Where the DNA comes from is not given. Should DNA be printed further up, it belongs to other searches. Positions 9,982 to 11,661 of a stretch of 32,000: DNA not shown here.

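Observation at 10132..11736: Pup (…KQKGGQ) paired tail-to-tail with one divergent PafA/Dop homolog, and no proteasome or Mpa/ARC gene within 32 kb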

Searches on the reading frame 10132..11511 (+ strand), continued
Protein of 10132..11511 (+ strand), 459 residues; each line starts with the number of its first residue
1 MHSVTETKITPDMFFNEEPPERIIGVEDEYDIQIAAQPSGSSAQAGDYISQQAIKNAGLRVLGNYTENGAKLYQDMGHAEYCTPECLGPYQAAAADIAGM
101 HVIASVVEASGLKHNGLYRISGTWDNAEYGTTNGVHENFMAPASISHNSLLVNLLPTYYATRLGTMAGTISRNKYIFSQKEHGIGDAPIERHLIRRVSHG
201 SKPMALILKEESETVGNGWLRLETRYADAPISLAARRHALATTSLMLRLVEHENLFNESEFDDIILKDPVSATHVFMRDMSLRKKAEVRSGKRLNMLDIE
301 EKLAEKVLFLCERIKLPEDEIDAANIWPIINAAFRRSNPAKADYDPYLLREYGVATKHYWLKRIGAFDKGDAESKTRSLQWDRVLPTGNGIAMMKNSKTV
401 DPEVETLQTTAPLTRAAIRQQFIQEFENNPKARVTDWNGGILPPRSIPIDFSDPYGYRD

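Call 64: search_protein_families(library=ncbifam, proteins=[P0196, P0198, P0215, P0249, P0248, P0199, P0202, P0207, P0214, P0225], max_evalue=0.00001)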
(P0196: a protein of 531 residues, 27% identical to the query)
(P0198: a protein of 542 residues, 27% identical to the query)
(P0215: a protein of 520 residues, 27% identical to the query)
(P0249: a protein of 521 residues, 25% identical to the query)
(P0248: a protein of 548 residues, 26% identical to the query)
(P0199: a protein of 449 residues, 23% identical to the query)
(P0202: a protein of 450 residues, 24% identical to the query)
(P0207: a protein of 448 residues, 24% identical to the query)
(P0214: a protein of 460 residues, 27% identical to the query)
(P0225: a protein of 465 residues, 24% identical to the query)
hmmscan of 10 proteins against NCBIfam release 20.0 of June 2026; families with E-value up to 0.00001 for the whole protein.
P0196 (531 aa): 2 families
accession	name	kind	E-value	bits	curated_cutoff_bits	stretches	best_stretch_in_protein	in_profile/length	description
TIGR03688.1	depupylase_Dop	equivalog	2.2e-191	636.9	492.3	1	1-508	4-481/485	depupylase/deamidase Dop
TIGR03686.1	pupylate_PafA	equivalog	2.8e-106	355.9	551.3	1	103-503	43-448/457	Pup--protein ligase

P0198 (542 aa): 2 families
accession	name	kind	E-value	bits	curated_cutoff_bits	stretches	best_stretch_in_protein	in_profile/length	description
TIGR03688.1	depupylase_Dop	equivalog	6.8e-183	608.9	492.3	1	5-483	2-478/485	depupylase/deamidase Dop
TIGR03686.1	pupylate_PafA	equivalog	1.3e-111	373.5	551.3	1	84-465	42-433/457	Pup--protein ligase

P0215 (520 aa): 2 families
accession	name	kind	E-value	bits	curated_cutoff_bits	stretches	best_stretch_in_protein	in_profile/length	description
TIGR03688.1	depupylase_Dop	equivalog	7.3e-68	229.5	492.3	2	37-350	71-379/485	depupylase/deamidase Dop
TIGR03686.1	pupylate_PafA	equivalog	9.4e-68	228.9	551.3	2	4-348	3-349/457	Pup--protein ligase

P0249 (521 aa): 2 families
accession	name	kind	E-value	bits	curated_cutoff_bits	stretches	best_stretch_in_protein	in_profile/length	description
TIGR03688.1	depupylase_Dop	equivalog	1.4e-85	287.9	492.3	1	22-427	51-439/485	depupylase/deamidase Dop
TIGR03686.1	pupylate_PafA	equivalog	3.2e-82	276.6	551.3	1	15-466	1-446/457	Pup--protein ligase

P0248 (548 aa): 2 families
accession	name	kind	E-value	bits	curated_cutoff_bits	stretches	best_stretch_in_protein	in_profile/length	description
TIGR03688.1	depupylase_Dop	equivalog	2.9e-190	633.2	492.3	1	4-528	1-484/485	depupylase/deamidase Dop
TIGR03686.1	pupylate_PafA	equivalog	1.1e-116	390.2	551.3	1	115-527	41-455/457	Pup--protein ligase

P0199 (449 aa): 2 families
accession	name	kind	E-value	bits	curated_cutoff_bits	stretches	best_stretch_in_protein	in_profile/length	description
TIGR03688.1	depupylase_Dop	equivalog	3.2e-79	266.9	492.3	1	59-435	84-455/485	depupylase/deamidase Dop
TIGR03686.1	pupylate_PafA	equivalog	8.3e-74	248.9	551.3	1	5-447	2-443/457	Pup--protein ligase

P0202 (450 aa): 2 families
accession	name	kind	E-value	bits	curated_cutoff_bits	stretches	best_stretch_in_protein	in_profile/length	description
TIGR03688.1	depupylase_Dop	equivalog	5.1e-84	282.8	492.3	1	56-422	82-445/485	depupylase/deamidase Dop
TIGR03686.1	pupylate_PafA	equivalog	1.9e-79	267.5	551.3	1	3-449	1-444/457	Pup--protein ligase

P0207 (448 aa): 2 families
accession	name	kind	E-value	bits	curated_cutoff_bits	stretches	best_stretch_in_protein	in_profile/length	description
TIGR03688.1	depupylase_Dop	equivalog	2.5e-83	280.5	492.3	1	56-420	82-443/485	depupylase/deamidase Dop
TIGR03686.1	pupylate_PafA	equivalog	1e-77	261.8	551.3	1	3-448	1-445/457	Pup--protein ligase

P0214 (460 aa): 2 families
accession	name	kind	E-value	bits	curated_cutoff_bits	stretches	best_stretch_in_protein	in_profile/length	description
TIGR03688.1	depupylase_Dop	equivalog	2.6e-78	264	492.3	1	64-440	84-458/485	depupylase/deamidase Dop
TIGR03686.1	pupylate_PafA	equivalog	7.3e-73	245.8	551.3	1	12-458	2-452/457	Pup--protein ligase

P0225 (465 aa): 2 families
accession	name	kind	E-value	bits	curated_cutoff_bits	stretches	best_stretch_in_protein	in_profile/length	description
TIGR03688.1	depupylase_Dop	equivalog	4.3e-81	273.1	492.3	1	56-418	83-440/485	depupylase/deamidase Dop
TIGR03686.1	pupylate_PafA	equivalog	2.7e-77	260.4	551.3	1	3-449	2-445/457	Pup--protein ligase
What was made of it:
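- On Dop (TIGR03688 equivalog): True Dops score 609-637 bits (call 64).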

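Call 65: search_protein_families(library=ncbifam, proteins=[P0041, P0175, P0115, P0107, P0038, P0022, P0034, P0185, P0177, P0172], max_evalue=0.00001)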
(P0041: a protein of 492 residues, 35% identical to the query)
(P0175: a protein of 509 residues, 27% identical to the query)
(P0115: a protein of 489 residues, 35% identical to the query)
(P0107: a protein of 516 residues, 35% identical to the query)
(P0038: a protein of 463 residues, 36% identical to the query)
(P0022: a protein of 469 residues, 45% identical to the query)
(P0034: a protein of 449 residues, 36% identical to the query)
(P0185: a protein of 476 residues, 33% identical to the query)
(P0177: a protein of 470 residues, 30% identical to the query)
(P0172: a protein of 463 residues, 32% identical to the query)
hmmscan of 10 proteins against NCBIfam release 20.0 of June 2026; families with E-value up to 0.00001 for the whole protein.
P0041 (492 aa): 2 families
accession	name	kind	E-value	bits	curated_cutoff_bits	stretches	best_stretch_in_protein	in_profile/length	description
TIGR03688.1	depupylase_Dop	equivalog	1.4e-22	80.2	492.3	2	237-439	253-443/485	depupylase/deamidase Dop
TIGR03686.1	pupylate_PafA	equivalog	4e-21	75.2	551.3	1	21-475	4-446/457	Pup--protein ligase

P0175 (509 aa): 2 families
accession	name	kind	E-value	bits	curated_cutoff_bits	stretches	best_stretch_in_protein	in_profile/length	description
TIGR03686.1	pupylate_PafA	equivalog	1.2e-14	53.9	551.3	1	133-470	113-434/457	Pup--protein ligase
TIGR03688.1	depupylase_Dop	equivalog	2.8e-14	52.8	492.3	1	71-468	82-458/485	depupylase/deamidase Dop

P0115 (489 aa): 2 families
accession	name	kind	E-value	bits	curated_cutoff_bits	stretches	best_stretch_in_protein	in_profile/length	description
TIGR03686.1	pupylate_PafA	equivalog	3e-29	102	551.3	1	76-453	41-412/457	Pup--protein ligase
TIGR03688.1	depupylase_Dop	equivalog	5.6e-29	101.3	492.3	1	76-453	80-440/485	depupylase/deamidase Dop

P0107 (516 aa): 2 families
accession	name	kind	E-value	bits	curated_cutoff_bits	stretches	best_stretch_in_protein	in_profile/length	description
TIGR03688.1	depupylase_Dop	equivalog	3.9e-31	108.4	492.3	1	88-500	77-461/485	depupylase/deamidase Dop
TIGR03686.1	pupylate_PafA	equivalog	6.2e-26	91.1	551.3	1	92-498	42-431/457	Pup--protein ligase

P0038 (463 aa): 2 families
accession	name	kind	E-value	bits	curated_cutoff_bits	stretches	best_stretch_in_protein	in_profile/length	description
TIGR03686.1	pupylate_PafA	equivalog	5.1e-25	88.1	551.3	1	18-442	2-429/457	Pup--protein ligase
TIGR03688.1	depupylase_Dop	equivalog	5.5e-22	78.2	492.3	1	62-443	85-456/485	depupylase/deamidase Dop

P0022 (469 aa): 2 families
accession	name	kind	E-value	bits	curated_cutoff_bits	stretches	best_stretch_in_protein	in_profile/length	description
TIGR03688.1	depupylase_Dop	equivalog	2.4e-20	72.8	492.3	1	61-442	84-449/485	depupylase/deamidase Dop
TIGR03686.1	pupylate_PafA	equivalog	1.3e-15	57.1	551.3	1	60-448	44-427/457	Pup--protein ligase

P0034 (449 aa): 2 families
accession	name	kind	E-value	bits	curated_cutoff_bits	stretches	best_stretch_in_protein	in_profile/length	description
TIGR03688.1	depupylase_Dop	equivalog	1.6e-22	79.9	492.3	1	33-421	61-442/485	depupylase/deamidase Dop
TIGR03686.1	pupylate_PafA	equivalog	7e-21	74.4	551.3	1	47-436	37-430/457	Pup--protein ligase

P0185 (476 aa): 2 families
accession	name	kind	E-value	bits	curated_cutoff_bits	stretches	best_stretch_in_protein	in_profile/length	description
TIGR03688.1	depupylase_Dop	equivalog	3.4e-36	125.1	492.3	2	222-455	236-461/485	depupylase/deamidase Dop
TIGR03686.1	pupylate_PafA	equivalog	1.2e-32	113.1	551.3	1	19-447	2-427/457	Pup--protein ligase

P0177 (470 aa): 2 families
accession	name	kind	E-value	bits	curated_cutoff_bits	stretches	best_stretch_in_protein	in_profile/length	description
TIGR03686.1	pupylate_PafA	equivalog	2.2e-87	293.6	551.3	1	17-459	2-452/457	Pup--protein ligase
TIGR03688.1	depupylase_Dop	equivalog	9.1e-65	219.3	492.3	1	50-442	74-458/485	depupylase/deamidase Dop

P0172 (463 aa): 2 families
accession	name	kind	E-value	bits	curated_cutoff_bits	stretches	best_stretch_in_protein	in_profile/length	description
TIGR03686.1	pupylate_PafA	equivalog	4.9e-73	246.4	551.3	1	15-414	2-416/457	Pup--protein ligase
TIGR03688.1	depupylase_Dop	equivalog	5.6e-67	226.6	492.3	1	45-409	75-439/485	depupylase/deamidase Dop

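Call 66: fold_search(model_id=the predicted structure, library=pdb)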
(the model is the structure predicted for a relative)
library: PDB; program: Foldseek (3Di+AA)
matches with E <= 10: 315; with E <= 0.001: 26
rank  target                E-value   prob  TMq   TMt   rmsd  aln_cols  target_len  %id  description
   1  4b0r                  8.5e-23  1.00  0.77  0.78   3.7       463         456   21  Structure of the Deamidase-Depupylase Dop of the Prokaryotic Ubiquitin-like Modification Pathway (released 2012-09-12)
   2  7oyh_A                1.3e-22  1.00  0.78  0.76   3.7       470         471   22  Crystal structure of depupylase Dop in complex with Pup and ADP/tetrafluoromagnesate (released 2021-12-01)
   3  7oxy_A                1.5e-22  1.00  0.78  0.76   3.5       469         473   22  Crystal structure of depupylase Dop in complex with Pup and AMP-PCP (released 2021-12-01)
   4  4bjr_B                2.6e-22  1.00  0.75  0.70   4.3       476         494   19  Crystal structure of the complex between Prokaryotic Ubiquitin-like Protein Pup and its Ligase PafA (released 2013-05-01)
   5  7oy3_A                4.8e-22  1.00  0.78  0.76   3.7       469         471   22  Crystal structure of depupylase Dop in complex with phosphorylated Pup and ADP (released 2021-12-01)
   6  5lrt                  8.0e-22  1.00  0.78  0.77   3.6       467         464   22  Structure of the Deamidase-Depupylase Dop of the Prokaryotic Ubiquitin-like Modification Pathway in Complex with ADP and (released 2017-02-01)
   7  4bjr_A                9.9e-22  1.00  0.75  0.69   4.4       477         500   19  Crystal structure of the complex between Prokaryotic Ubiquitin-like Protein Pup and its Ligase PafA (released 2013-05-01)
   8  7oxv                  1.8e-21  1.00  0.76  0.70   4.0       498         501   21  Crystal structure of depupylase Dop in the Dop-loop-inserted state (released 2021-12-01)
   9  9cku_G                3.7e-20  1.00  0.68  0.80   4.0       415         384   21  Complex of M. smegmatis Dop with M. tuberculosis CoaX and Pup91 (released 2024-11-13)
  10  4b0t_B                6.5e-16  1.00  0.69  0.67   4.4       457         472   18  Structure of the Pup Ligase PafA of the Prokaryotic Ubiquitin-like Modification Pathway in Complex with ADP (released 2012-09-12)
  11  4b0t_A                1.4e-14  1.00  0.68  0.66   9.1       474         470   19  Structure of the Pup Ligase PafA of the Prokaryotic Ubiquitin-like Modification Pathway in Complex with ADP (released 2012-09-12)
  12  1r8g_A                1.5e-07  1.00  0.42  0.51   8.9       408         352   12  Structure and function of YbdK (released 2004-08-17)
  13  1tt4_A                5.5e-07  1.00  0.42  0.52   8.4       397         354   12  Structure of NP459575, a predicted glutathione synthase from Salmonella typhimurium (released 2004-08-17)
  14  1r8g_B                1.0e-05  1.00  0.45  0.55   7.7       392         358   14  Structure and function of YbdK (released 2004-08-17)
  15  3nzt                  2.6e-05  1.00  0.41  0.38  15.4       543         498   10  2.0 Angstrom Crystal structure of Glutamate--Cysteine Ligase (gshA) ftom Francisella tularensis in Complex with AMP (released 2010-07-28)
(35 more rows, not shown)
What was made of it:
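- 10132..11511 (+): 459-aa enzyme of the Pup-ligase/deamidase (PafA/Dop) fold family. It belongs to a Saccharimonadales-specific clade (type A) and matches GenBank USN96327.1. Foldseek: TM 0.77-0.78 to Dop (4b0r, 7oxy) and 0.75 to PafA (4bjr) (call 66).
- On Pup-ligase/deamidase superfamily (PF03136): TM 0.75-0.78 to Dop and PafA over about 460 columns (call 66).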

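Call 74: find_related_loci(query=A1, collection=metagenome_contigs, flank=10000)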
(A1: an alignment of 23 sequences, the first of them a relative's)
Query A1 (459 aa) in metagenome_contigs; peptide patterns used: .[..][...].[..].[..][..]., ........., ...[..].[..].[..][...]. (x = any residue, [..] = any of these).
600 stretches matched a pattern (row limit reached: there are more); 4 encode a relative of the query (tblastn E <= 1e-3); 4 distinct loci.
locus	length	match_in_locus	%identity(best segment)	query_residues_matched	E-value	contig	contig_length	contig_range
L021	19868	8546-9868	36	2-438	2e-71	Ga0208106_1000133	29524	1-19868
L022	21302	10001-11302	30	11-425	3e-40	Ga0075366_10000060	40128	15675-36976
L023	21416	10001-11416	23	22-455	2e-15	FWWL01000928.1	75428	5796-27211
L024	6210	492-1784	24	19-437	5e-10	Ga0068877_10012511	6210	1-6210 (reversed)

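Call 76: find_encoding_contigs(protein=P0020, flank=10000, max_places=1)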
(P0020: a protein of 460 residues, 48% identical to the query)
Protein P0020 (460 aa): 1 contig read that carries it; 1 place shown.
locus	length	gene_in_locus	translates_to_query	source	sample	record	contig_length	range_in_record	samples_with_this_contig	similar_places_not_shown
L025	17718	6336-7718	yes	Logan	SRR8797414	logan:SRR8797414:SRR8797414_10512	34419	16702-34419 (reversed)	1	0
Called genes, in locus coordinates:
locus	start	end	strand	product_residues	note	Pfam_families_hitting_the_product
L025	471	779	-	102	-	-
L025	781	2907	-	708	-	PF00005:ABC_tran (faint)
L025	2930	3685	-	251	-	PF07501:G5, PF12587:DUF3761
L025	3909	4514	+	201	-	-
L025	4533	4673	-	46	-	-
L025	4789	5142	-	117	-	-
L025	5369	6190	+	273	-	-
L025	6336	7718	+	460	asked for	PF03136:Pup_ligase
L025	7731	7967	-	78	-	-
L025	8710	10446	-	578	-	PF04536:TPM_phosphatase (faint)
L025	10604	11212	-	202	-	-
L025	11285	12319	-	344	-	-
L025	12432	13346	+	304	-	PF00657:Lipase_GDSL (weak), PF13472:Lipase_GDSL_2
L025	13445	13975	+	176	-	-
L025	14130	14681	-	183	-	-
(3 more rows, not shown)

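Call 77: find_encoding_contigs(protein=P0030, flank=10000, max_places=1)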
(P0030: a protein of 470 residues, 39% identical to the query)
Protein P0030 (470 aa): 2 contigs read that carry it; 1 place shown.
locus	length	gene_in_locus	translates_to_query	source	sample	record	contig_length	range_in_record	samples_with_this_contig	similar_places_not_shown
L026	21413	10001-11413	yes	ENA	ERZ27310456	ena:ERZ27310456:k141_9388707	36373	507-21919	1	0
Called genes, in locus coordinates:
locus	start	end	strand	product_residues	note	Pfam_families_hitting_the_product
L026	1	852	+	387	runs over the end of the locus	PF07690:MFS_1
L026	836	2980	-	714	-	PF01073:3Beta_HSD, PF01370:Epimerase, PF02719:Polysacc_synt_2, PF04321:RmlD_sub_bind, PF07993:NAD_binding_4 (faint), PF13460:NAD_binding_10 (weak), PF16363:GDP_Man_Dehyd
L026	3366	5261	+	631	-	PF01145:Band_7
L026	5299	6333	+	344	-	-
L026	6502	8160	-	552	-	PF00005:ABC_tran, PF02463:SMC_N (faint), PF13476:AAA_23 (faint), PF13555:AAA_29 (faint), PF12848:ABC_tran_Xtn (weak), PF00005:ABC_tran, PF13304:AAA_21 (weak)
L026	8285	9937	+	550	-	-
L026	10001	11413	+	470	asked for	PF03136:Pup_ligase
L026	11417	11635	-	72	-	PF05639:Pup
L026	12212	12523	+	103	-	PF16367:RRM_7 (weak), PF00076:RRM_1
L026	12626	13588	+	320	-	PF00535:Glycos_transf_2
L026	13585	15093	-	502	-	PF09913:DUF2142 (weak)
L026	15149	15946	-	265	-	-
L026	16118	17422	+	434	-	-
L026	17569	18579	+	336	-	PF03706:LPG_synthase_TM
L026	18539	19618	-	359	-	PF00534:Glycos_transf_1 (faint), PF13692:Glyco_trans_1_4, PF13524:Glyco_trans_1_2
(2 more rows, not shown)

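Call 78: find_encoding_contigs(protein=P0036, flank=10000, max_places=1)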
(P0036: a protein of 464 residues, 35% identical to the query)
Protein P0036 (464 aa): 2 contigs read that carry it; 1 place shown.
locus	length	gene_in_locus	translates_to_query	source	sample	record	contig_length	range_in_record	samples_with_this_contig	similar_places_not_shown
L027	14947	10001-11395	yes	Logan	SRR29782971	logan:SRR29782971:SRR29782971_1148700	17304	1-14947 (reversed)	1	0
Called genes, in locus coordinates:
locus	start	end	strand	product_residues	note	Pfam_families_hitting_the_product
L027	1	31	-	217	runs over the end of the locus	PF02586:SRAP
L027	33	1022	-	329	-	-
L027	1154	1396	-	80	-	-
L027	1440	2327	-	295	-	PF14338:Mrr_N, PF04471:Mrr_cat, PF13156:Mrr_cat_2 (weak), PF22722:NA-iREase1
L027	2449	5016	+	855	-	PF18741:MTES_1575 (weak), PF00270:DEAD (weak), PF04851:ResIII, PF18766:SWI2_SNF2, PF00271:Helicase_C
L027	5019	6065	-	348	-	PF00145:DNA_methylase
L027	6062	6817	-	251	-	PF01555:N6_N4_Mtase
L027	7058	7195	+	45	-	-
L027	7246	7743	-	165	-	-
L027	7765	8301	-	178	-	-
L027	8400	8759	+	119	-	-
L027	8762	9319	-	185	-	-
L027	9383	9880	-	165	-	-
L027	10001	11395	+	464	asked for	PF03136:Pup_ligase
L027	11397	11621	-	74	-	PF05639:Pup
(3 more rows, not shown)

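Call 80: list_cluster_members(proteins=[P0001, P0009, P0015, P0021, P0034, P0185, P0038, P0240, P0236, P0115])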
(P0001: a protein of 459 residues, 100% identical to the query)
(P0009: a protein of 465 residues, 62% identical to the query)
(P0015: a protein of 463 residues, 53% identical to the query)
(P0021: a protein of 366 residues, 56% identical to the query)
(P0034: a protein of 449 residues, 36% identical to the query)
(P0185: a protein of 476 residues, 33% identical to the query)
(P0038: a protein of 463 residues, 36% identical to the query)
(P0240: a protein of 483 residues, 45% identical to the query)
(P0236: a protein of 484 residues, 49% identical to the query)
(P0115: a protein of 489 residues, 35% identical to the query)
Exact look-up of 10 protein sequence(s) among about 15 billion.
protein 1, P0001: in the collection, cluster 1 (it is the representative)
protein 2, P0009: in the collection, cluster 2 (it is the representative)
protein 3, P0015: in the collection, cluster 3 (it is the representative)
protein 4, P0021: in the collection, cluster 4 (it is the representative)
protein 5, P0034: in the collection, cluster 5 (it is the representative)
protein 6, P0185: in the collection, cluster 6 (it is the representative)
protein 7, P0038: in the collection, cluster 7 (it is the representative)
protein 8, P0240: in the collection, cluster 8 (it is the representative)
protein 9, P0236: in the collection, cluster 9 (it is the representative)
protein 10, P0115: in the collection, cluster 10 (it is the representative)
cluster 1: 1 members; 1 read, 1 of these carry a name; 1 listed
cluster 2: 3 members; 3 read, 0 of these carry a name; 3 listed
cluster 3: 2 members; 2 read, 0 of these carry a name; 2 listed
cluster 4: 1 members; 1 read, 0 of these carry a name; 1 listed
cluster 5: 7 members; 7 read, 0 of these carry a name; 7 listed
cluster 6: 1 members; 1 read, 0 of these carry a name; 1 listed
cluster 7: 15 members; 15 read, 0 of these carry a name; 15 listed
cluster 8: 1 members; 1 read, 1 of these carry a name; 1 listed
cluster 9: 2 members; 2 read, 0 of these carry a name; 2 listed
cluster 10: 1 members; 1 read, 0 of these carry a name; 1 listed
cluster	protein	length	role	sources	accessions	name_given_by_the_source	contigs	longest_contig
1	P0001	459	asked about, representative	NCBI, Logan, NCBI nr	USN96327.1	MAG: proteasome accessory factor PafA2 family protein [Candidatus Nomurabacteria ...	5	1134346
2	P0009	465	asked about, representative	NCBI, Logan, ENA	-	-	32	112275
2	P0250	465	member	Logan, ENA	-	-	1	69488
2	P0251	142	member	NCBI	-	-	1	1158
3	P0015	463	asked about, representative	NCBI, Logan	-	-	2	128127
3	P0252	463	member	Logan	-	-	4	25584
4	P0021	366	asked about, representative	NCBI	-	-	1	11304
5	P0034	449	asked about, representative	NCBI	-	-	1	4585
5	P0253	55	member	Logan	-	-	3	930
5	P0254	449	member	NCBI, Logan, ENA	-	-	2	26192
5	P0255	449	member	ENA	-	-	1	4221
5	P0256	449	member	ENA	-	-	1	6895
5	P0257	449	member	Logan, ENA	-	-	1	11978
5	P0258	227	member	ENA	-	-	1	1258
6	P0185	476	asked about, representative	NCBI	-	-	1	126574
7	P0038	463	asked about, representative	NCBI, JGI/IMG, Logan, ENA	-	-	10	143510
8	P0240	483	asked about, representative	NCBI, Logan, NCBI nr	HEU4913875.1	MAG TPA: proteasome accessory factor PafA2 family protein [Candidatus Saccharimonadales ... | proteasome accessory factor PafA2 family protein [Candidatus Saccharimonadales bacterium]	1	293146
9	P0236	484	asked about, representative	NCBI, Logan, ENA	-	-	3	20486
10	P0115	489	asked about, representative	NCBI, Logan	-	-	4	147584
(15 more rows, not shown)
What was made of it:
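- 10132..11511 (+): Exact sequence match to USN96327.1 (call 80).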

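Call 93: search_protein_families(library=padloc, proteins=[window:10132-11511:+], max_evalue=0.001)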
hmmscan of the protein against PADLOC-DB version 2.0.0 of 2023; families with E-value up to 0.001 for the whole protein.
window:10132-11511:+ (459 aa): 0 families
